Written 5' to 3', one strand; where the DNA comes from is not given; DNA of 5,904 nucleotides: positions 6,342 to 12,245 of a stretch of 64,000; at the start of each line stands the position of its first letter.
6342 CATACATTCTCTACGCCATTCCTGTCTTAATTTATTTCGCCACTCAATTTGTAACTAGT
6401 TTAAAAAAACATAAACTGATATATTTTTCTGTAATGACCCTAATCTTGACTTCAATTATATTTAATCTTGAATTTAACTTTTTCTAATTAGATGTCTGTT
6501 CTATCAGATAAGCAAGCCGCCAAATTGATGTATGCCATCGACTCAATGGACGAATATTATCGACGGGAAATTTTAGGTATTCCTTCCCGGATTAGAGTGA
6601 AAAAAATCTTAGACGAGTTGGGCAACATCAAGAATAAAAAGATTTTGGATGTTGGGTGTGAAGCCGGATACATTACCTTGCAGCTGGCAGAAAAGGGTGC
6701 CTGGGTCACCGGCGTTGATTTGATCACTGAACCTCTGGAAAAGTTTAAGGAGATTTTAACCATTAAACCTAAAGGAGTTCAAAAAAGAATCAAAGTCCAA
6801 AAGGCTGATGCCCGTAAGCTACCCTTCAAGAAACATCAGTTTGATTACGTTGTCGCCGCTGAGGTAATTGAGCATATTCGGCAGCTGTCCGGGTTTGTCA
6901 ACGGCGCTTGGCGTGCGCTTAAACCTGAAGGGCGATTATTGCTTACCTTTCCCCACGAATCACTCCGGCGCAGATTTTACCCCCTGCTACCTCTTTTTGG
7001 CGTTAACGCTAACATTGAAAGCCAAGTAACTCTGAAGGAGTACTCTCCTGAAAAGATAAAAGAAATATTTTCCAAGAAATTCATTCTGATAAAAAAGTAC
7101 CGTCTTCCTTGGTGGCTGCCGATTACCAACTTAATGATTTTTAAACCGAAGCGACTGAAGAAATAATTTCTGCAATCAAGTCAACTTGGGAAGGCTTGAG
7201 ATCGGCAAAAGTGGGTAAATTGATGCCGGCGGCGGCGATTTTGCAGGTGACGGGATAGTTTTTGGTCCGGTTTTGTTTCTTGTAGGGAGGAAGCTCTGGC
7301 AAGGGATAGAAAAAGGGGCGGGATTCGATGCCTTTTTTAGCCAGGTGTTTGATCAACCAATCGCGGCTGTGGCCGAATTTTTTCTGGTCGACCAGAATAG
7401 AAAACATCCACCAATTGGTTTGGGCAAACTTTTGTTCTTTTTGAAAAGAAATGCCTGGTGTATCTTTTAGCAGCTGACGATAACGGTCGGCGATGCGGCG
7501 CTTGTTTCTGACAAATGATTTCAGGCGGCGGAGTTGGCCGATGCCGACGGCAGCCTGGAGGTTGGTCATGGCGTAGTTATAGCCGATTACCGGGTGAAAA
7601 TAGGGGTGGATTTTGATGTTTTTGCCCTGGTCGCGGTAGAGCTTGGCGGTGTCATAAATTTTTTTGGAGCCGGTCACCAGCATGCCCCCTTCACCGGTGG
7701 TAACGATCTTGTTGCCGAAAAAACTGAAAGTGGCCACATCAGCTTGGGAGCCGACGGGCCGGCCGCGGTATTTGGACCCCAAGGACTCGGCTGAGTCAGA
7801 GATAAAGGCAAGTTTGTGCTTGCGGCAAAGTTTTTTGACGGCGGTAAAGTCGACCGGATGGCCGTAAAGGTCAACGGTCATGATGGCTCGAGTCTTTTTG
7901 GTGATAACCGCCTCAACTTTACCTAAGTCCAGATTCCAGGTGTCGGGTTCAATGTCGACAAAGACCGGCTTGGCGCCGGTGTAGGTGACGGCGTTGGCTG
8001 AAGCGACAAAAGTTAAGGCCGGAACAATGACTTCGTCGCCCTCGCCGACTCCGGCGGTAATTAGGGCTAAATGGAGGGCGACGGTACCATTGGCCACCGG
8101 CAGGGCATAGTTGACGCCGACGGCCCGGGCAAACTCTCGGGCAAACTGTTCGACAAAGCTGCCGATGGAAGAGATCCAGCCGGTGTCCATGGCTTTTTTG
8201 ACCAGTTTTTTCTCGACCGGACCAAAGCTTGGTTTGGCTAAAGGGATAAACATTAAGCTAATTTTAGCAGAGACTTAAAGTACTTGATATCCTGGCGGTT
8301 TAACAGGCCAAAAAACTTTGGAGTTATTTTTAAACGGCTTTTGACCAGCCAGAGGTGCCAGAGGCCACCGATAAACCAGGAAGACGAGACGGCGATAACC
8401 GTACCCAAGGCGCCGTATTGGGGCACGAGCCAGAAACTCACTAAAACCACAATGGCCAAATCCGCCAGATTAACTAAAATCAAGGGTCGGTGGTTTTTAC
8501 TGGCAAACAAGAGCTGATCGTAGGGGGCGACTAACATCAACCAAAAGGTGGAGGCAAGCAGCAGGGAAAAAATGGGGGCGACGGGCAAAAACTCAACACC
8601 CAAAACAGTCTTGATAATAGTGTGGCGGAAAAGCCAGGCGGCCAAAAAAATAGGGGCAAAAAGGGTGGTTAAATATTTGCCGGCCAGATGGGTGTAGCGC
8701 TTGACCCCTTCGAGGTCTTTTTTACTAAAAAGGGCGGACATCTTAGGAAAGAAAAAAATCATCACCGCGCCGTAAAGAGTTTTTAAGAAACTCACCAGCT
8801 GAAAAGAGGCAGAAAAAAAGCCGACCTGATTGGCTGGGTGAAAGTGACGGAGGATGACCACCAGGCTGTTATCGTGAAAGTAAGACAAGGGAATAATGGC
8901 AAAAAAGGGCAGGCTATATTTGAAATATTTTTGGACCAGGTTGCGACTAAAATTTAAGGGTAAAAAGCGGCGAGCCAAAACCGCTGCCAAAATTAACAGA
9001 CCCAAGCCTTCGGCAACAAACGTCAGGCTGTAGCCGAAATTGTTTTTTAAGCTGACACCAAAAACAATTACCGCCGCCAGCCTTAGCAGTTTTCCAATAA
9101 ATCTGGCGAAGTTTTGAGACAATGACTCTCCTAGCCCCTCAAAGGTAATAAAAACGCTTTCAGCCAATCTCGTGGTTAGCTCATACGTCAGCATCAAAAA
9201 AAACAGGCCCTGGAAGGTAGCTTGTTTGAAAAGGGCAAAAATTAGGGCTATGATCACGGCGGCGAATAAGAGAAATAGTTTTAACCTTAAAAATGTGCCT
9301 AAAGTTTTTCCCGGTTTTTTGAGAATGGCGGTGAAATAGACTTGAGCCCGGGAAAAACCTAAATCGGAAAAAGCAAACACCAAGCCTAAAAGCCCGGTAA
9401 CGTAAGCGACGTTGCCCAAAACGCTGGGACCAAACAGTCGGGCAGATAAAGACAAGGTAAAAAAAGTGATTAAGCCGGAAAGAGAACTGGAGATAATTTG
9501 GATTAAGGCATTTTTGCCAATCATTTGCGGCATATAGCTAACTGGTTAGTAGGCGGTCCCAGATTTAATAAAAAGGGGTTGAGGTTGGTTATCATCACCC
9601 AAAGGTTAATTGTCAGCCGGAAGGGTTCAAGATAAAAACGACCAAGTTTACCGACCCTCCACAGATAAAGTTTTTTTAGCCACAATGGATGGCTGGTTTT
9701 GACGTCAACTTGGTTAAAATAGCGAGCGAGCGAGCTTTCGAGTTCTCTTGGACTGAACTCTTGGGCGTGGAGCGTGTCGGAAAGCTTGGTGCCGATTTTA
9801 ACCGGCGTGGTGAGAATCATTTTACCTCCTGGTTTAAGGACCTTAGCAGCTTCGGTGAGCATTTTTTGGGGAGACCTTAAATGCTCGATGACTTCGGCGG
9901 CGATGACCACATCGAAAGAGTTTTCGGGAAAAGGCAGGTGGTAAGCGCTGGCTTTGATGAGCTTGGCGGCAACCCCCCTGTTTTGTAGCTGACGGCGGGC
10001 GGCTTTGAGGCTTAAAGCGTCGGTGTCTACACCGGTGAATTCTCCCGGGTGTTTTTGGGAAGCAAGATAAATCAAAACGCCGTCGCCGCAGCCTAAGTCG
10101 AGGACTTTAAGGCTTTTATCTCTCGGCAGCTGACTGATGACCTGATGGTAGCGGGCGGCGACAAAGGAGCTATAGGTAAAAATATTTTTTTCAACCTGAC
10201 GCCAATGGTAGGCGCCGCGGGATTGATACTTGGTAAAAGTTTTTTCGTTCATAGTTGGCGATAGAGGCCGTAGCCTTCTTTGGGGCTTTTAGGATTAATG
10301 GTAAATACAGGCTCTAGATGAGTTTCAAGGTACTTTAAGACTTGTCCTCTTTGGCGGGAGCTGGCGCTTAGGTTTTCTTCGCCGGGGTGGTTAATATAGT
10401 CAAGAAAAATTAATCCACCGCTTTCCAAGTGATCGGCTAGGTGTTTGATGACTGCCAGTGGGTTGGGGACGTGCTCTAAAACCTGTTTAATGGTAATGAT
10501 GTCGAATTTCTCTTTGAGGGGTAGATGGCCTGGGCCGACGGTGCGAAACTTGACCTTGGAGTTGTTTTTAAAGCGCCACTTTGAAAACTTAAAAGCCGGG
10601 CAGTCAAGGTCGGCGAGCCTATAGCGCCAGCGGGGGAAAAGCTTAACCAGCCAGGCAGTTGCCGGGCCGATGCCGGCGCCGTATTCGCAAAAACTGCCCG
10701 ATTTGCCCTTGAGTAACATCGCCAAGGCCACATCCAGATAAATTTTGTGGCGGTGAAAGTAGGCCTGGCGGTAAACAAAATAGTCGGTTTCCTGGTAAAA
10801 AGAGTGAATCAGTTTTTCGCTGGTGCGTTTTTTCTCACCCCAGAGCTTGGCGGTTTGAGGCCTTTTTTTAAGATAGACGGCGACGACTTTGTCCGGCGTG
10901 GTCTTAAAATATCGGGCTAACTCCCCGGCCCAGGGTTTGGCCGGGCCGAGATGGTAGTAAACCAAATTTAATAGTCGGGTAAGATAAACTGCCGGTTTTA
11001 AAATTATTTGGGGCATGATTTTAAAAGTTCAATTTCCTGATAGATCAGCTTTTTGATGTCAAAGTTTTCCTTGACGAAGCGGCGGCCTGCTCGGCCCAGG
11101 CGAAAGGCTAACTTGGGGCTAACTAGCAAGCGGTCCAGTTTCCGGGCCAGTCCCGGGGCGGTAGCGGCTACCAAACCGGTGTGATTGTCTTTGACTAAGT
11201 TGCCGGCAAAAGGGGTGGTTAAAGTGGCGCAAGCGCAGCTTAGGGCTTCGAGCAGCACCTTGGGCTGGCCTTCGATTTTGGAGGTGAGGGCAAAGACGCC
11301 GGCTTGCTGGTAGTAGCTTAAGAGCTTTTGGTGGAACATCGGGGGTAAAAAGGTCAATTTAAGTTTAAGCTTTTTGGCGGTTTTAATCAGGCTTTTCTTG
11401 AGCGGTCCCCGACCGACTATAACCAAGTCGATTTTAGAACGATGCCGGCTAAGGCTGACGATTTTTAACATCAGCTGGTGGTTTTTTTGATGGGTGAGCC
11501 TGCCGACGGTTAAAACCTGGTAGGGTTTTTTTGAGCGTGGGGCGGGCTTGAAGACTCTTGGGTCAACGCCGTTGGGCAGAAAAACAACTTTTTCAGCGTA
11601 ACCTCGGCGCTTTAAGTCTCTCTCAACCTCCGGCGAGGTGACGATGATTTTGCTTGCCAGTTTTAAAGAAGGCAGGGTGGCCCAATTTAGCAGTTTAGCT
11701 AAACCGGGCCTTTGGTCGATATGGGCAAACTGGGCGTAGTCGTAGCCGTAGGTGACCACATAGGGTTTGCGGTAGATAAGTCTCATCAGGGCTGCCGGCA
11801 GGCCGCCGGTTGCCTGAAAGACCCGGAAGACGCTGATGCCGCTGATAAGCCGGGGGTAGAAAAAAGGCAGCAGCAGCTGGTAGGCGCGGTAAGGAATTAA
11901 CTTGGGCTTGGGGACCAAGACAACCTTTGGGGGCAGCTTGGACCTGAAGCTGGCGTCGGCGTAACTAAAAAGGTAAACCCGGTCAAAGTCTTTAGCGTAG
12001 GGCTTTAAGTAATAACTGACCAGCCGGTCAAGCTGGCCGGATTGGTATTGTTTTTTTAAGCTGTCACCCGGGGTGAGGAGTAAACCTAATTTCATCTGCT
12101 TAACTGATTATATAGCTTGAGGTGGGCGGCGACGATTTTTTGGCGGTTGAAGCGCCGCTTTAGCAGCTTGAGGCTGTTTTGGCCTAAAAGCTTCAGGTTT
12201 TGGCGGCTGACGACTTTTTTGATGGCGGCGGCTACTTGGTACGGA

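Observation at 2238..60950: Unusually large expansion of PMT/ArnT-type GT-C glycosyltransferases with six Dpm1-like donors, but no OST, Wzy or initiating transferase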

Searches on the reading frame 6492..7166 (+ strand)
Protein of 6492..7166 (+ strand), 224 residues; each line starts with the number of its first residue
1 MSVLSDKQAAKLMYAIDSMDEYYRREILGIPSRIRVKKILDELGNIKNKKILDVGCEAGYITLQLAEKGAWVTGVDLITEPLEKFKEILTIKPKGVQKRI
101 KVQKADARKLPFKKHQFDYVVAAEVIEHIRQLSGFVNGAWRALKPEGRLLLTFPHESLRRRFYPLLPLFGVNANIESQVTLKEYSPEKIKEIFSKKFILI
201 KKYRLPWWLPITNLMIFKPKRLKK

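Call 5: search_protein_families(library=pfam, max_evalue=0.01, proteins=[window:6492-7166:+])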
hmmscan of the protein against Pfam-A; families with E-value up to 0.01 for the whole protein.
window:6492-7166:+ (224 aa): 13 families
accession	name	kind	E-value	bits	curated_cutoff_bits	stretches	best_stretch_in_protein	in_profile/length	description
PF08241.18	Methyltransf_11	-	1.4e-19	70.9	21.2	1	52-150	1-94/95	Methyltransferase domain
PF13649.12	Methyltransf_25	-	6.2e-17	62.5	27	1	51-147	1-97/97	Methyltransferase domain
PF13847.12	Methyltransf_31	-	3.9e-16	59.5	27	1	47-155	3-113/145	Methyltransferase domain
PF08242.18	Methyltransf_12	-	1.1e-14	55.3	30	1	52-149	1-98/98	Methyltransferase domain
PF13489.12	Methyltransf_23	-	2.3e-13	50.7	27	1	37-158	10-123/164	Methyltransferase domain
PF02353.26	CMAS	-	5.8e-10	39.4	27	1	35-151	50-164/273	Mycolic acid cyclopropane synthetase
PF01209.24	Ubie_methyltran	-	4.5e-08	33.2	20.1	1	37-150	37-150/233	ubiE/COQ5 methyltransferase family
PF05401.17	NodS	-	4.2e-07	30.5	24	1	45-163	41-156/201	Nodulation protein S (NodS)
PF08003.17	Methyltransf_9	-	6.1e-07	29.2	23.8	1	35-151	103-217/315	Protein of unknown function (DUF1698)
PF05175.20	MTS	-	4e-06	27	23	1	39-152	23-139/170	Methyltransferase small domain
PF12847.13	Methyltransf_18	-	0.00035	21.1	27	1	47-122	14-88/151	Methyltransferase domain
PF07021.18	MetW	-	0.0015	18.7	21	1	49-141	15-100/193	Methionine biosynthesis protein MetW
PF03848.20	TehB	-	0.0017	18.2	20.4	1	39-128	22-107/193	Tellurite resistance protein TehB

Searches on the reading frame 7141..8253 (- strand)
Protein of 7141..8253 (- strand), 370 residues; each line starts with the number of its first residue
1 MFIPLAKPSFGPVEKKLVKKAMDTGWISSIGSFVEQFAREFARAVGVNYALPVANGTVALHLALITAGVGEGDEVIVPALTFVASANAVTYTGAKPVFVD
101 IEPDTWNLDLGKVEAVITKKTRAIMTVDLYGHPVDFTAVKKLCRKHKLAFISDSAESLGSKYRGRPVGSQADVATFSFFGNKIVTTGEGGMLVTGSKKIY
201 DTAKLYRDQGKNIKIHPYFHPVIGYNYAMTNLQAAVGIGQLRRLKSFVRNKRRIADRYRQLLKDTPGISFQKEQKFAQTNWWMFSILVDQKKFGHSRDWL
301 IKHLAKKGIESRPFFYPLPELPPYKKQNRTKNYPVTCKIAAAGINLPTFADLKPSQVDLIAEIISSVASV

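Call 5: search_protein_families(library=pfam, max_evalue=0.01, proteins=[window:7141-8253:-])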
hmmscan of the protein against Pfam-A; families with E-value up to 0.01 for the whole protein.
window:7141-8253:- (370 aa): 4 families
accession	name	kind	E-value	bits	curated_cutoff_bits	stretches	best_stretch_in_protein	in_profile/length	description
PF01041.23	DegT_DnrJ_EryC1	-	2.2e-116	389.4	19.8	1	14-364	7-359/360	DegT/DnrJ/EryC1/StrS aminotransferase family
PF00155.27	Aminotran_1_2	-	1.5e-07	31.4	19.7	1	49-126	67-152/361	Aminotransferase class I and II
PF01212.27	Beta_elim_lyase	-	6.3e-06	26.1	27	1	34-204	34-221/288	Beta-eliminating lyase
PF00266.25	Aminotran_5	-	0.0036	16.8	21.5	1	53-161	67-183/371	Aminotransferase class-V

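Call 67: search_protein_families(library=ncbifam, max_evalue=1e-10, proteins=[window:7141-8253:-])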
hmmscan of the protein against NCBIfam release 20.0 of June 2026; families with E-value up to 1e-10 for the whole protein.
window:7141-8253:- (370 aa): 7 families
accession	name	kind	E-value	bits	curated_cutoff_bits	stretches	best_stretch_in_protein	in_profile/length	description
TIGR04181.1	NHT_00031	hypoth_equivalog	4.3e-110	368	420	1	3-348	1-358/359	LegC family aminotransferase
TIGR03588.1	PseC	equivalog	9.8e-83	278.1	423.5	1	4-367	3-379/380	UDP-4-amino-4,6-dideoxy-N-acetyl-beta-L-altrosamine transaminase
NF008658.2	PRK11658.1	equivalog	7.2e-67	225.6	631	1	2-368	4-377/379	UDP-4-amino-4-deoxy-L-arabinose aminotransferase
NF008687.0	PRK11706.1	equivalog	8.7e-65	218.9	375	1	3-367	2-373/375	dTDP-4-amino-4,6-dideoxygalactose transaminase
TIGR04427.1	PLP_DesI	equivalog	4.9e-63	213.6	650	1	18-367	38-382/390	dTDP-4-dehydro-6-deoxyglucose aminotransferase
NF011936.0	PRK15407.1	equivalog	5.7e-56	190.1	423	2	16-213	51-254/440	lipopolysaccharide biosynthesis protein RfbH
TIGR02379.1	ECA_wecE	subfamily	4.8e-53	180.3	434.85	1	2-366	1-373/376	dTDP-4-amino-4,6-dideoxy-D-glucose transaminase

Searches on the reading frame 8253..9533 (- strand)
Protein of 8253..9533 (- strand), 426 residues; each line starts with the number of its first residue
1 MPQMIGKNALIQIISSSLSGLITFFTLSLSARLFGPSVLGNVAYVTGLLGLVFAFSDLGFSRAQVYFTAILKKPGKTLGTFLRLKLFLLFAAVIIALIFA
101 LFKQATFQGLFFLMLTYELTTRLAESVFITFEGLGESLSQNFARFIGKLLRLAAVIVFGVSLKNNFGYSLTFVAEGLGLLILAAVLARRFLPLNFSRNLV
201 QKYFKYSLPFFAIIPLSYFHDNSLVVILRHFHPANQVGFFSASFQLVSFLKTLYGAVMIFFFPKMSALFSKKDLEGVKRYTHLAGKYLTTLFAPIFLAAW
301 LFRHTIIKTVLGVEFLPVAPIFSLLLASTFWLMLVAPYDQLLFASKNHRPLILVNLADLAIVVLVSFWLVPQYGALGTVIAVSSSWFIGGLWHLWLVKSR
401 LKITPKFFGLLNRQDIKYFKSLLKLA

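Call 5: search_protein_families(library=pfam, max_evalue=0.01, proteins=[window:8253-9533:-])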
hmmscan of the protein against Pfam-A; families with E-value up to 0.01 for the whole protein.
window:8253-9533:- (426 aa): 2 families
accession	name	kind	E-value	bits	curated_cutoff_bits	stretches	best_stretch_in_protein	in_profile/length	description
PF13440.11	Polysacc_synt_3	-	3.1e-10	40.2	23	1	31-319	3-292/293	Polysaccharide biosynthesis protein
PF01943.22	Polysacc_synt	-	7.3e-05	22.8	28.2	1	6-268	2-273/274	Polysaccharide biosynthesis protein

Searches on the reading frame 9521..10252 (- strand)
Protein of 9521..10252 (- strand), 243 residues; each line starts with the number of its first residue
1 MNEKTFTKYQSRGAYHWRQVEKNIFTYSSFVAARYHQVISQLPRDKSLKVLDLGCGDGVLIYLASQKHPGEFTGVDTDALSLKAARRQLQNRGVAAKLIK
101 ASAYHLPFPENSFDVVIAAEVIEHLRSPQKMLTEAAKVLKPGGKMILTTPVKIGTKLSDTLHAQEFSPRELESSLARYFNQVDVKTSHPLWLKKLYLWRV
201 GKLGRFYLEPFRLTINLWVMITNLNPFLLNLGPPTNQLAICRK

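Call 5: search_protein_families(library=pfam, max_evalue=0.01, proteins=[window:9521-10252:-])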
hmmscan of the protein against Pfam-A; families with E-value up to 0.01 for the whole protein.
window:9521-10252:- (243 aa): 19 families
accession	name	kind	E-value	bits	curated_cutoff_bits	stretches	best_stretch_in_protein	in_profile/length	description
PF08241.18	Methyltransf_11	-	3.5e-25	88.9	21.2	1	51-147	1-95/95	Methyltransferase domain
PF13847.12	Methyltransf_31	-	1.9e-23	83.2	27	1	45-163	2-115/145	Methyltransferase domain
PF13649.12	Methyltransf_25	-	3.3e-23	82.6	27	1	50-143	1-97/97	Methyltransferase domain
PF08242.18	Methyltransf_12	-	1.8e-18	67.5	30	1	51-144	1-97/98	Methyltransferase domain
PF13489.12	Methyltransf_23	-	4.2e-17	62.8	27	1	30-151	4-120/164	Methyltransferase domain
PF05175.20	MTS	-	5e-14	52.7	23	1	39-153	24-144/170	Methyltransferase small domain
PF01209.24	Ubie_methyltran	-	3.4e-12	46.7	20.1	1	45-148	46-152/233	ubiE/COQ5 methyltransferase family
PF08003.17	Methyltransf_9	-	2.2e-10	40.4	23.8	1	34-153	103-223/315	Protein of unknown function (DUF1698)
PF06325.19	PrmA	-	4.1e-10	40.1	22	1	44-147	160-258/296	Ribosomal protein L11 methyltransferase (PrmA)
PF07021.18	MetW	-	4.6e-10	39.9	21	1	37-150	5-110/193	Methionine biosynthesis protein MetW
PF02353.26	CMAS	-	2.1e-07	31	27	1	34-162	50-179/273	Mycolic acid cyclopropane synthetase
PF03141.22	Methyltransf_29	-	1.3e-06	27.8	23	1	37-175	107-244/506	Putative S-adenosyl-L-methionine-dependent methyltransferase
PF20922.3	Anamorsin_N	-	1.2e-05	25.5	27.1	1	107-160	46-100/163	Anamorsin, N-terminal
PF03291.22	mRNA_G-N7_MeTrfase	-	1.3e-05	25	26.6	1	33-150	50-183/315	mRNA (guanine-N(7))-methyltransferase domain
PF23525.1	Methyltransf_36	-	0.00071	19.3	27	0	46-101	40-108/268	AprA MT2-like domain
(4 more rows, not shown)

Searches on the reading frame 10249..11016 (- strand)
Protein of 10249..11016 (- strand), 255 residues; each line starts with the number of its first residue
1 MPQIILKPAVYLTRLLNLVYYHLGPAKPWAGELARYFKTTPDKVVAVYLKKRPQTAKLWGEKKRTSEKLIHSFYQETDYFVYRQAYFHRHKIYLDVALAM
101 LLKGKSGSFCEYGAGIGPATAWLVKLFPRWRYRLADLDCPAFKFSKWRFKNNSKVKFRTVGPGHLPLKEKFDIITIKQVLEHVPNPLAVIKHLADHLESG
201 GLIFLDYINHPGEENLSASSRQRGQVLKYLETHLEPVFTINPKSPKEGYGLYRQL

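Call 6: search_protein_families(library=pfam, max_evalue=0.01, proteins=[window:10249-11016:-])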
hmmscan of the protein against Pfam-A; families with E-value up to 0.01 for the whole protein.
window:10249-11016:- (255 aa): 6 families
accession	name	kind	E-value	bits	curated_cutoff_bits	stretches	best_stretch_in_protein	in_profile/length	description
PF13489.12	Methyltransf_23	-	2.8e-14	53.6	27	1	98-216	14-124/164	Methyltransferase domain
PF08242.18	Methyltransf_12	-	2.5e-12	47.8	30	1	111-203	2-98/98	Methyltransferase domain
PF08241.18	Methyltransf_11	-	2e-09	38.4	21.2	1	111-204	2-94/95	Methyltransferase domain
PF13847.12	Methyltransf_31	-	2.4e-07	31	27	1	106-216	4-118/145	Methyltransferase domain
PF13649.12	Methyltransf_25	-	5.6e-07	30.6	27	1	111-201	3-97/97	Methyltransferase domain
PF08003.17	Methyltransf_9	-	0.009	15.4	23.8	0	153-216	165-228/315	Protein of unknown function (DUF1698)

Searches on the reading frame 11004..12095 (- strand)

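Call 6: search_protein_families(library=pfam, max_evalue=0.01, proteins=[window:11004-12095:-])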
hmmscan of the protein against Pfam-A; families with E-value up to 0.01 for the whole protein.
window:11004-12095:- (363 aa): 5 families
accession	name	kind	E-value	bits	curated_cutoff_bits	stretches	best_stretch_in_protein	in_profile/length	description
PF00534.26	Glycos_transf_1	-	8e-26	91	26.4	1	183-339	7-171/172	Glycosyl transferases group 1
PF13692.12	Glyco_trans_1_4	-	4.7e-21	76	27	1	193-324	3-140/142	Glycosyl transferases group 1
PF13439.12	Glyco_transf_4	-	2.6e-10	41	28.5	1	39-179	21-168/170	Glycosyltransferase Family 4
PF13579.12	Glyco_trans_4_4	-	9.2e-06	26.5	29.7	1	85-176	70-158/158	Glycosyl transferase 4-like domain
PF13524.12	Glyco_trans_1_2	-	4.4e-05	23.9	25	1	246-348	28-136/144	Glycosyl transferase-like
